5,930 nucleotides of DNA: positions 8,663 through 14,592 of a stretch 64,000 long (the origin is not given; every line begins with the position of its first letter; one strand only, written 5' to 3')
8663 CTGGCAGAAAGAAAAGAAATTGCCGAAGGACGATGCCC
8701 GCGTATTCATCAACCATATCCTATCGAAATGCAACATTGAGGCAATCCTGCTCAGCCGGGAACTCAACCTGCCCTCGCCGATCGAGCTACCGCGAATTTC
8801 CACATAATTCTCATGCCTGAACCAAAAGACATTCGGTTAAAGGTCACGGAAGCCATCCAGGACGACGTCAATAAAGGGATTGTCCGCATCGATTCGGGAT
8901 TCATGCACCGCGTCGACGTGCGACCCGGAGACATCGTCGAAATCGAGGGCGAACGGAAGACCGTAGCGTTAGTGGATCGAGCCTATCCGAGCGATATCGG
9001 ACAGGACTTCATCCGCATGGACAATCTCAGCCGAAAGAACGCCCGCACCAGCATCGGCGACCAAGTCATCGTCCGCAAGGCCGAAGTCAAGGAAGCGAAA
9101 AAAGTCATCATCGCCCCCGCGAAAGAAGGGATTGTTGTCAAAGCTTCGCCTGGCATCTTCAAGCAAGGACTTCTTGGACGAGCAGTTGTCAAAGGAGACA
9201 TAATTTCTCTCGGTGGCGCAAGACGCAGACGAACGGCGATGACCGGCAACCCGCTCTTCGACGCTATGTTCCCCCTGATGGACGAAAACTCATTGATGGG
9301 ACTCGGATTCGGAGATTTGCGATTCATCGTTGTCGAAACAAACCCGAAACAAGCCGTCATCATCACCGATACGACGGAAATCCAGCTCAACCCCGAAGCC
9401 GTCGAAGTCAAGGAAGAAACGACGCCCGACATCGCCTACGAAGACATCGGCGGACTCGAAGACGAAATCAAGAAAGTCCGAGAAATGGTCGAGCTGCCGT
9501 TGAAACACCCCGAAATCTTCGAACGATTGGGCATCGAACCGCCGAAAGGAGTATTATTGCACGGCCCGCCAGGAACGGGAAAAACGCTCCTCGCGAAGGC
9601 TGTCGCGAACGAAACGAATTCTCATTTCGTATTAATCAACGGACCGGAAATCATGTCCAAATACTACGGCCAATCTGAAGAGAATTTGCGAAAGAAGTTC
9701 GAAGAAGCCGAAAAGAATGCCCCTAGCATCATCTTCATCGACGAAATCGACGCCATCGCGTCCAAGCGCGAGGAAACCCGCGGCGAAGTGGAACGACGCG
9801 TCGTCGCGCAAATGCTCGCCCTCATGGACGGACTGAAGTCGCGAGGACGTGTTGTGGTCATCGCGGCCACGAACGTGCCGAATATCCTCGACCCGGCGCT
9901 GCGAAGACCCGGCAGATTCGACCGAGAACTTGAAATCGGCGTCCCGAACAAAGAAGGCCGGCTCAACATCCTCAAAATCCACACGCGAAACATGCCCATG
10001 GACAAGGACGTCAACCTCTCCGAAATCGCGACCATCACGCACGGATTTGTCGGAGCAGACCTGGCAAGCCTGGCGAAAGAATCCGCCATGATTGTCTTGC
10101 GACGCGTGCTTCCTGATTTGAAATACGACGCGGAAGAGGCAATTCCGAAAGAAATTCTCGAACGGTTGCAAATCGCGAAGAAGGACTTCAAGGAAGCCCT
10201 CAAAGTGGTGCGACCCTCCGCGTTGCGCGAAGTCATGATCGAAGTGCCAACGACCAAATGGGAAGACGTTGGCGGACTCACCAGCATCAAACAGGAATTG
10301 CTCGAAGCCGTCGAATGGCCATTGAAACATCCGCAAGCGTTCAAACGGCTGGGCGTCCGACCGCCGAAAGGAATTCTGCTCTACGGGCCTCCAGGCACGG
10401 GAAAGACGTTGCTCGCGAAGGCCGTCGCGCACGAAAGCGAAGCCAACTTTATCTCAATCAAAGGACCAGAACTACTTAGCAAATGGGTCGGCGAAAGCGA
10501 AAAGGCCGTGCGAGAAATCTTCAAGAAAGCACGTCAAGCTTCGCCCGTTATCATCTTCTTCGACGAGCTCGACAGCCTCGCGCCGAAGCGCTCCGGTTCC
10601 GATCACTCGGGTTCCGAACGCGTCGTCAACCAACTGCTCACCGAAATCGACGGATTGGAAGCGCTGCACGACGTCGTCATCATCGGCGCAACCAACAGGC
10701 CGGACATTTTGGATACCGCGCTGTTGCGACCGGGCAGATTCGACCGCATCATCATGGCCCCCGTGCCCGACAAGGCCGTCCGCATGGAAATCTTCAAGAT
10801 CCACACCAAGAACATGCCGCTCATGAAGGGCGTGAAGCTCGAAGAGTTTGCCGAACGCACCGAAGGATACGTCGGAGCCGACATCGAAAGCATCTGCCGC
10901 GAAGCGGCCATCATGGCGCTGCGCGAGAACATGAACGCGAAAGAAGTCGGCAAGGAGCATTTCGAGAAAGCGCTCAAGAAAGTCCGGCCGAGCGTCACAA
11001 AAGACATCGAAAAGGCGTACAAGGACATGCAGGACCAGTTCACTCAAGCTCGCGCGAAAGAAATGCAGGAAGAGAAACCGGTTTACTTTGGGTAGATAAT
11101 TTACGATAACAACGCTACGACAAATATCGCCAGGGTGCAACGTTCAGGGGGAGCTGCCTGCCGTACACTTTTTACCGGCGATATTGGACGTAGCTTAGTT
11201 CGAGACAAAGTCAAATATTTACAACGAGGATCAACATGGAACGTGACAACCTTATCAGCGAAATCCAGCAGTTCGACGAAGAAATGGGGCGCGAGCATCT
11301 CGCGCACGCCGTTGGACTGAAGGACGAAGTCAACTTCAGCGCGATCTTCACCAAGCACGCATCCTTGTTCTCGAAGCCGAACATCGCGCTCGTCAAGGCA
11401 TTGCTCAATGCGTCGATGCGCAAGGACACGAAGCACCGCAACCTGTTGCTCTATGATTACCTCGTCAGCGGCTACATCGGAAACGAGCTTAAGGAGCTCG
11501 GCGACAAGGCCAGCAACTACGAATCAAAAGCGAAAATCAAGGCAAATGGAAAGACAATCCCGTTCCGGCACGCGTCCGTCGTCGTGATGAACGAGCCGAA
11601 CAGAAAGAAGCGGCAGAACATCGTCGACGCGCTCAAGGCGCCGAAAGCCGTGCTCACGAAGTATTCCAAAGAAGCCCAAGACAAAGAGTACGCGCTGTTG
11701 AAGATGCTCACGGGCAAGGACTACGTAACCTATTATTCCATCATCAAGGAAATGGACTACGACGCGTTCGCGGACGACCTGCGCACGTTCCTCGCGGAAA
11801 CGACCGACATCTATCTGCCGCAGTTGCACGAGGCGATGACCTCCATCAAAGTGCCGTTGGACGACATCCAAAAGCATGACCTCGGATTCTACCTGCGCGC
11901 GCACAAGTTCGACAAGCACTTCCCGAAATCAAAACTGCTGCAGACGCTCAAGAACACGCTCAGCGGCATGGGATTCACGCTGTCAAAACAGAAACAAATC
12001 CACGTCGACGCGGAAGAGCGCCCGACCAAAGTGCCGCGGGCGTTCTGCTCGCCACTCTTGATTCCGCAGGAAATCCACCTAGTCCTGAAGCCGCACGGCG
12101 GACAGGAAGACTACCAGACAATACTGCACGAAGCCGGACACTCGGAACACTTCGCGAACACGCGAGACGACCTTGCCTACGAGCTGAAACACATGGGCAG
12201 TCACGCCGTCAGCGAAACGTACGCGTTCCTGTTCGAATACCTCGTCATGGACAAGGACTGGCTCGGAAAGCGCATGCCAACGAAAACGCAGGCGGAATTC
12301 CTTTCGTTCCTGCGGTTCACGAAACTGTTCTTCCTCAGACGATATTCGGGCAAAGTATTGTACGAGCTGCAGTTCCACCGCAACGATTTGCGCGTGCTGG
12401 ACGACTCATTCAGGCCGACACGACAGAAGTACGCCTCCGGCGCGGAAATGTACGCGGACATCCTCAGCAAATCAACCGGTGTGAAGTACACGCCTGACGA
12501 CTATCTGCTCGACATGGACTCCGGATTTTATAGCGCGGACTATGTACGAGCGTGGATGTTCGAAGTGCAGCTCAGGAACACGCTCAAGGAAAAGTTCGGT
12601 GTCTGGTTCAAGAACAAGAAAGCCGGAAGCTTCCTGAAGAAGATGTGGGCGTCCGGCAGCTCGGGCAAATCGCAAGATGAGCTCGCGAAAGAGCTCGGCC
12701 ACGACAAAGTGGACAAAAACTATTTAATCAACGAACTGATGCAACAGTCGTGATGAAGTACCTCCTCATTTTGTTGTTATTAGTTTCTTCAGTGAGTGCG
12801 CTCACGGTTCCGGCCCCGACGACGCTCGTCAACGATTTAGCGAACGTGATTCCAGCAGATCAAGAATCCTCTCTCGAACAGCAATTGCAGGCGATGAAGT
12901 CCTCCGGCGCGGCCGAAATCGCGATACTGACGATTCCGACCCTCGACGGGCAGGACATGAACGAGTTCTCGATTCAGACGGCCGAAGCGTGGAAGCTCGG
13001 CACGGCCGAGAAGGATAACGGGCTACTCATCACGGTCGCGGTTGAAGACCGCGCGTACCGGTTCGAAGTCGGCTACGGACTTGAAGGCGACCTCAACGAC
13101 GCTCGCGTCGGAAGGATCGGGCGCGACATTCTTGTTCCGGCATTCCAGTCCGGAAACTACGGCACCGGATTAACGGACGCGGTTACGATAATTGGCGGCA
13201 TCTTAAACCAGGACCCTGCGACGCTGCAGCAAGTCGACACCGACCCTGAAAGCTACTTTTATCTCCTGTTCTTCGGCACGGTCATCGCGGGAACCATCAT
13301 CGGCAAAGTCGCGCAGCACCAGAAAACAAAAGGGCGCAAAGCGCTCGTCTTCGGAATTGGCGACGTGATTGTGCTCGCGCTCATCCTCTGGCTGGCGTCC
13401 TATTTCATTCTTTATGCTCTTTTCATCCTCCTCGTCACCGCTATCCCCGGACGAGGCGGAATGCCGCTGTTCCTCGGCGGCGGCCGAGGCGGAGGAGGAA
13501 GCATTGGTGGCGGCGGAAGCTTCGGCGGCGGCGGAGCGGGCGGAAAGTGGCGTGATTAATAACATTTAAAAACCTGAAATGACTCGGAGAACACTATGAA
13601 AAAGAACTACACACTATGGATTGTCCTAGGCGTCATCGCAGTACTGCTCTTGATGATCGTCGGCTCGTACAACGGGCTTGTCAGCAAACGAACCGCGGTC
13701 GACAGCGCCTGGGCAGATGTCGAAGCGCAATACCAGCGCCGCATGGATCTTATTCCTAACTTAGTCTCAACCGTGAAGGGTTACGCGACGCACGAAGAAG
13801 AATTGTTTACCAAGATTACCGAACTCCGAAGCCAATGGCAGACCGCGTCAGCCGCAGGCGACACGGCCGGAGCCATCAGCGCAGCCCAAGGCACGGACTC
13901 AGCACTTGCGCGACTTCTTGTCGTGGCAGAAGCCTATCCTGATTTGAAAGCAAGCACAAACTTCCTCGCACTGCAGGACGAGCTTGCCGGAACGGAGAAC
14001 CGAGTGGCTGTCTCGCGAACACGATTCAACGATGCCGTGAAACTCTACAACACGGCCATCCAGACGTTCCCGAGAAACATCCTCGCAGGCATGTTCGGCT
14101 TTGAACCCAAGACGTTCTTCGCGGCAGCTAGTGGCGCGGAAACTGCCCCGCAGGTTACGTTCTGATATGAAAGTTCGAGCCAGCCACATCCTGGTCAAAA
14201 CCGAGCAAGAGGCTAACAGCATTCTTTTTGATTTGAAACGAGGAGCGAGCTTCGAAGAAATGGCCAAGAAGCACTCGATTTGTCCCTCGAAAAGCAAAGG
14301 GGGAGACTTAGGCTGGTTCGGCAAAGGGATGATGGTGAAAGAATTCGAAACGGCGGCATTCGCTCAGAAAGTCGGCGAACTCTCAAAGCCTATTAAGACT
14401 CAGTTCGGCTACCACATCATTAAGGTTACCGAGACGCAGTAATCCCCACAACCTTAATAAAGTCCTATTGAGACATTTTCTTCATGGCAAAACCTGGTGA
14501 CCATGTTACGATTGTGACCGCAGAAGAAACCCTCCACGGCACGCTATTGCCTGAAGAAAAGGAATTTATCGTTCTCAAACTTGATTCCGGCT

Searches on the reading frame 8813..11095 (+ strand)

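Call 24: search_protein_families(library=pfam, proteins=[window:8813-11095:+], max_evalue=0.001)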
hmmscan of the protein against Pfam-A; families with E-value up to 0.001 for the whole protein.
window:8813-11095:+ (760 aa): 47 families (the best 25 are shown)
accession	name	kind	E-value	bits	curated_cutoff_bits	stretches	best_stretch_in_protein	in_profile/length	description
PF00004.35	AAA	-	2e-99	329.6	21.2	2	521-650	1-130/131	ATPase family associated with various cellular activities (AAA)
PF17862.7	AAA_lid_3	-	2.1e-31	107.5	27.2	2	674-719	2-45/45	AAA+ lid domain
PF02359.24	CDC48_N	-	2.6e-27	95.3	35.1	1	8-91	1-84/85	Cell division protein 48 (CDC48), N-terminal domain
PF13191.12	AAA_16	-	1.6e-16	61.7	32.6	2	236-349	16-136/167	AAA ATPase domain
PF05496.18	RuvB_N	-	1.9e-14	54.2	27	2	245-321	34-102/159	Holliday junction DNA helicase RuvB P-loop domain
PF07724.20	AAA_2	-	4.6e-13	50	27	1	247-340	6-101/166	AAA domain (Cdc48 subfamily)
PF13401.12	AAA_22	-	1.2e-11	45.4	27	1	247-281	8-45/130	AAA domain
PF07728.20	AAA_5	-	1.2e-11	45.2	22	1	246-316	1-79/139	AAA domain (dynein-related subfamily)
PF06068.19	TIP49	-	1.4e-11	44.6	23.8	2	245-289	51-97/347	TIP49 P-loop domain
PF13173.12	AAA_14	-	2.1e-11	44.4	27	1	247-323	5-82/129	AAA domain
PF13671.12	AAA_33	-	1.1e-10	42.4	27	1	247-355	2-80/143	AAA domain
PF02933.23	CDC48_2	-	3.8e-10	39.7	22.4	1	115-198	9-63/64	Cell division protein 48 (CDC48), domain 2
PF24883.2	NPHP3_N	-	8.6e-09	36.2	24.8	0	501-544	4-48/164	Nephrocystin 3, N-terminal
PF20720.3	nSTAND3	-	9.1e-09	35.6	27.2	0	247-331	20-92/155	Novel STAND NTPase 3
PF13521.12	AAA_28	-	1.1e-08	35.9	27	0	247-329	2-70/164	AAA domain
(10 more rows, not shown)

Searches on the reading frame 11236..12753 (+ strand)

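Call 24: search_protein_families(library=pfam, proteins=[window:11236-12753:+], max_evalue=0.001)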
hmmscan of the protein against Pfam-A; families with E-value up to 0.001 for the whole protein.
window:11236-12753:+ (505 aa): 1 family
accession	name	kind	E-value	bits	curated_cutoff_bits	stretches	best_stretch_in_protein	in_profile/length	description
PF01432.26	Peptidase_M3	-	1e-05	25.5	27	1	253-499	185-453/457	Peptidase family M3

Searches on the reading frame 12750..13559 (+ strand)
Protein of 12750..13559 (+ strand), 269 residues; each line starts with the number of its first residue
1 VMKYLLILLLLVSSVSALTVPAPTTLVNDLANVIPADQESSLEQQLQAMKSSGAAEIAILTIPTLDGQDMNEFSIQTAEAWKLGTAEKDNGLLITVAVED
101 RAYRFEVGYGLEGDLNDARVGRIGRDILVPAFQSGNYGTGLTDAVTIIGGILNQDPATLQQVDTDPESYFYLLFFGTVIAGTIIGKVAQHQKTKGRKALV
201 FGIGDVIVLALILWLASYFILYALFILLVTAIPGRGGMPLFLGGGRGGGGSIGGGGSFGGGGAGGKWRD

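Call 24: search_protein_families(library=pfam, proteins=[window:12750-13559:+], max_evalue=0.001)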
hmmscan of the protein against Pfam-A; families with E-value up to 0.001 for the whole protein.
window:12750-13559:+ (269 aa): 1 family
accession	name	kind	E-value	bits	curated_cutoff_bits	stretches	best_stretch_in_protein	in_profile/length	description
PF04536.20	TPM_phosphatase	-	9.1e-36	123.1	22.1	1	27-148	1-122/125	TPM domain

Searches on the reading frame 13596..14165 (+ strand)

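Call 25: search_protein_families(library=pfam, proteins=[window:13596-14165:+], max_evalue=0.001)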
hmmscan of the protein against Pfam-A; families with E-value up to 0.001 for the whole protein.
window:13596-14165:+ (189 aa): 1 family
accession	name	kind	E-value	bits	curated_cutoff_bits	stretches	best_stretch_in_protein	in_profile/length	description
PF04011.17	LemA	-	2e-57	193.7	26.2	1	38-189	1-149/149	LemA family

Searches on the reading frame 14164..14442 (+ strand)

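Call 25: search_protein_families(library=pfam, proteins=[window:14164-14442:+], max_evalue=0.001)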
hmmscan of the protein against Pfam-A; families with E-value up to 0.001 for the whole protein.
window:14164-14442:+ (92 aa): 3 families
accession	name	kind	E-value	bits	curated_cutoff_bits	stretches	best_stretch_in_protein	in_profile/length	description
PF13616.12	Rotamase_3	-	1.1e-27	97.3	22.5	1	3-91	15-115/116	PPIC-type PPIASE domain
PF00639.27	Rotamase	-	6.7e-26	91.5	21.7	1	12-89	17-96/97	PPIC-type PPIASE domain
PF13145.12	Rotamase_2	-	2.4e-10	41.7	27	1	7-91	26-108/121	PPIC-type PPIASE domain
